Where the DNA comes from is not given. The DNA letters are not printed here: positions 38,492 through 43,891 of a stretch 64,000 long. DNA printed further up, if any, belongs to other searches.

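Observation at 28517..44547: A ~5,340-aa T9SS-sorted beta-helix adhesin is transcriptionally fused to pilin genes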

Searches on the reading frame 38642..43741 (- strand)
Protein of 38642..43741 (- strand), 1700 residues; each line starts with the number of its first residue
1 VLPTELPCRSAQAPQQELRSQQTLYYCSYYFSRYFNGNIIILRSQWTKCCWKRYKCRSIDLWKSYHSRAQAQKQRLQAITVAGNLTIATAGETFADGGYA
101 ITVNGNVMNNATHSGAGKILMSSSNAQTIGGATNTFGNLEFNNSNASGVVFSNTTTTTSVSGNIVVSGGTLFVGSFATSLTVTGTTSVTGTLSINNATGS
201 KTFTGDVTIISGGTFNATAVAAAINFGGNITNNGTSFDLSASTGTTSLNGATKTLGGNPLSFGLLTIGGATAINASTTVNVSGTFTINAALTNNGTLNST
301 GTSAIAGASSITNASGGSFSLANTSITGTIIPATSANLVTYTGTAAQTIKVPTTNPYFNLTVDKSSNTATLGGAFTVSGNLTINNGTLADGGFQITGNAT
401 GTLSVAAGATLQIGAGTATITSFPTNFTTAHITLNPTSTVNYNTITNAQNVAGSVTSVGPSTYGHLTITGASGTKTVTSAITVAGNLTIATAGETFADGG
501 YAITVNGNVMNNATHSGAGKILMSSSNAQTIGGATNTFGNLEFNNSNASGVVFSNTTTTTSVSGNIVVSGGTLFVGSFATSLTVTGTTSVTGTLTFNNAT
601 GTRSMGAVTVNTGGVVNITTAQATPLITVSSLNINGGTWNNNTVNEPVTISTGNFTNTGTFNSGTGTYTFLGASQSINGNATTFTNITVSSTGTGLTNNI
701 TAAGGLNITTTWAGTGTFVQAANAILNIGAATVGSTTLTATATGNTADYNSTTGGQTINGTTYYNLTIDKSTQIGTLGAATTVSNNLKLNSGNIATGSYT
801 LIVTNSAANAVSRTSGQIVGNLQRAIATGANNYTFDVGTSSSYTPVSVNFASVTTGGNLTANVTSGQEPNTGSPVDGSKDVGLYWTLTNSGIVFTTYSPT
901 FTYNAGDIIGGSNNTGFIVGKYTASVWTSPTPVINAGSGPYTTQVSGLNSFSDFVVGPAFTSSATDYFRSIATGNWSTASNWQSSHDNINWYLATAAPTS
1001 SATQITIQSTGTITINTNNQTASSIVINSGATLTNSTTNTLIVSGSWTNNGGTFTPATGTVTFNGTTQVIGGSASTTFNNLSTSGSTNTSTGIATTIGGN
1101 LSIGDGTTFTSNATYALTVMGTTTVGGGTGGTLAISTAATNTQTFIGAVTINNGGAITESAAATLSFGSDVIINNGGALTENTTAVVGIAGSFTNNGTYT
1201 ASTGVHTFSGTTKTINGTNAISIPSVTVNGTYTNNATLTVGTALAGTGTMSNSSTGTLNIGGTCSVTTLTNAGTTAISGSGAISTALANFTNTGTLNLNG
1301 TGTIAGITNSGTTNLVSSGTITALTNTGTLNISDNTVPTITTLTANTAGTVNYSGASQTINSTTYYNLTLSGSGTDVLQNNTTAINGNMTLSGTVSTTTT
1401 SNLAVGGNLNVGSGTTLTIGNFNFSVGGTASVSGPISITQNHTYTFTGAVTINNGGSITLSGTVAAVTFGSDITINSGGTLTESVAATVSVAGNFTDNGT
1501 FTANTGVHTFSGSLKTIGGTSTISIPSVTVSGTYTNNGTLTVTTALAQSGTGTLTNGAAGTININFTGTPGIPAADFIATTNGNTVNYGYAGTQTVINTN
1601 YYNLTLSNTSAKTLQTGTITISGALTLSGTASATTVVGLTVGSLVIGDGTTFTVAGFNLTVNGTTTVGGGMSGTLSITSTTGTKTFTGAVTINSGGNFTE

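Call 15: search_protein_families(library=pfam, proteins=[window:38642-43741:-], max_evalue=0.1)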
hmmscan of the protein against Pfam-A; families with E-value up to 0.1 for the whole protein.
window:38642-43741:- (1700 aa): 1 family
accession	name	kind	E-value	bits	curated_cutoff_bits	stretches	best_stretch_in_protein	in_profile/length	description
PF10438.15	Cyc-maltodext_C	-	0.074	13.6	22.2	0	1351-1394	26-70/76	Cyclo-malto-dextrinase C-terminal domain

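Call 16: search_protein_families(library=ncbifam, proteins=[window:38642-43741:-], max_evalue=0.1)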
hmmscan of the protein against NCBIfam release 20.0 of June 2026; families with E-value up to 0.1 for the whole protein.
window:38642-43741:- (1700 aa): 0 families
